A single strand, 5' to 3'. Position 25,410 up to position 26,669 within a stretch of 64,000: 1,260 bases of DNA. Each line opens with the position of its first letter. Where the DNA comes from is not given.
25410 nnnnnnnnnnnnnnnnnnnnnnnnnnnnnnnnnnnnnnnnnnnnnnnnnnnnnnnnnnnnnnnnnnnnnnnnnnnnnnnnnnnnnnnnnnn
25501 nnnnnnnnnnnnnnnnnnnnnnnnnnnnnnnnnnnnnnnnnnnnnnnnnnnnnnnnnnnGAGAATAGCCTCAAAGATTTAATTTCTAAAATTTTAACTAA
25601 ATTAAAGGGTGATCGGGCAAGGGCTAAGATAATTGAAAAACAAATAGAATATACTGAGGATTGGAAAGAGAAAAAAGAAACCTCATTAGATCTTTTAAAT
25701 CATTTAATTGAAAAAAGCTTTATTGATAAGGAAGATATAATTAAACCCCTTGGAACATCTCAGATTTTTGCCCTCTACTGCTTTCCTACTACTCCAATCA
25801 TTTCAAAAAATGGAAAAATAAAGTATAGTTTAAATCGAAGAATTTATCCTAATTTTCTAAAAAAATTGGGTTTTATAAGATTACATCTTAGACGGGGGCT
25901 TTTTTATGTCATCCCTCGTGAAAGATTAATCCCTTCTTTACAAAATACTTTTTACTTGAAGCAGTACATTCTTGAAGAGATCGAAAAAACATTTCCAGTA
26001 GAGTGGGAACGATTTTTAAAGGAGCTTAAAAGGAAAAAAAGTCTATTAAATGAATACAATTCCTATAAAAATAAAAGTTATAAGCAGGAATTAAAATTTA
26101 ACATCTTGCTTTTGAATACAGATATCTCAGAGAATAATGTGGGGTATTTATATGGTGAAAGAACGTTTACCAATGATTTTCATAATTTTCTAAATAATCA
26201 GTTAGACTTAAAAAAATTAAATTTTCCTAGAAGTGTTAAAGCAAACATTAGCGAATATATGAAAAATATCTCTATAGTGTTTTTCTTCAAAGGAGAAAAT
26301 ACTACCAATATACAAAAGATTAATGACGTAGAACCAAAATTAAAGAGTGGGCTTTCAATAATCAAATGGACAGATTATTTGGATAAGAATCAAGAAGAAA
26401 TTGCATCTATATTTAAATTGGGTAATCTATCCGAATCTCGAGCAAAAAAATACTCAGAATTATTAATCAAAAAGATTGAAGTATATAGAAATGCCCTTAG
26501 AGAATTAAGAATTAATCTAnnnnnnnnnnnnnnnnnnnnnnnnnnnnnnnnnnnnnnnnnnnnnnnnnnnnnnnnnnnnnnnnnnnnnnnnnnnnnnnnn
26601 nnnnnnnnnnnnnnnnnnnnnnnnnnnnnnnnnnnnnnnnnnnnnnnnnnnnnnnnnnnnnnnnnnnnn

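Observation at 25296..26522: The RT-like ORF keeps a textbook DGR-RT N-terminus but shows no YxDD catalytic motif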

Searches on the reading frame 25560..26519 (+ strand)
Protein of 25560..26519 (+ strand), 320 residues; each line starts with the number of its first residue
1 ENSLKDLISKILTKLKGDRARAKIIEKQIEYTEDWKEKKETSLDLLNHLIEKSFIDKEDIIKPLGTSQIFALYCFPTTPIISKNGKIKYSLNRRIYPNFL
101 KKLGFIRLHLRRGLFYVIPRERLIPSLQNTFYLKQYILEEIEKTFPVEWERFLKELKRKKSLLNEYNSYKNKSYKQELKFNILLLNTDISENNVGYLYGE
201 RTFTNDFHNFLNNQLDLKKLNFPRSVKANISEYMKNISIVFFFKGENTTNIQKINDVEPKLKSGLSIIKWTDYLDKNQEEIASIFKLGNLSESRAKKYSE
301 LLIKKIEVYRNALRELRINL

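Call 39: search_protein_representatives(protein=window:25560-26519:+)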
Query: 320 residues. Proteins with E-value up to 0.001 (for the whole library): 55; up to 1e-10: 36; up to 1e-30: 15. The best 55 are listed.
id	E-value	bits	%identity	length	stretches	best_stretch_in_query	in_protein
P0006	2.9e-76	273.1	47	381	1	20-319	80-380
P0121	1.3e-75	270.9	52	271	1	52-320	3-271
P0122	1.1e-54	202.2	38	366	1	23-319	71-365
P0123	9.0e-48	179.6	35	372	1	11-319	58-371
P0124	2.4e-46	174.8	35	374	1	9-318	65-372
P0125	4.4e-41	157.6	35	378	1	7-320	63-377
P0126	1.1e-40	156.2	37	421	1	18-318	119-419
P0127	1.2e-40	156.1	35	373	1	25-319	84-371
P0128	1.8e-40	155.6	35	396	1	32-318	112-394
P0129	3.3e-37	144.9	33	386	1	33-320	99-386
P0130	1.4e-36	142.8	33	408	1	16-318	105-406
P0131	2.4e-36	142.0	32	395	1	24-319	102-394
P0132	1.1e-35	139.9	31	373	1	7-319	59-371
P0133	3.2e-32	128.5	31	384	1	32-319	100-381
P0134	2.8e-31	125.4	38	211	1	116-320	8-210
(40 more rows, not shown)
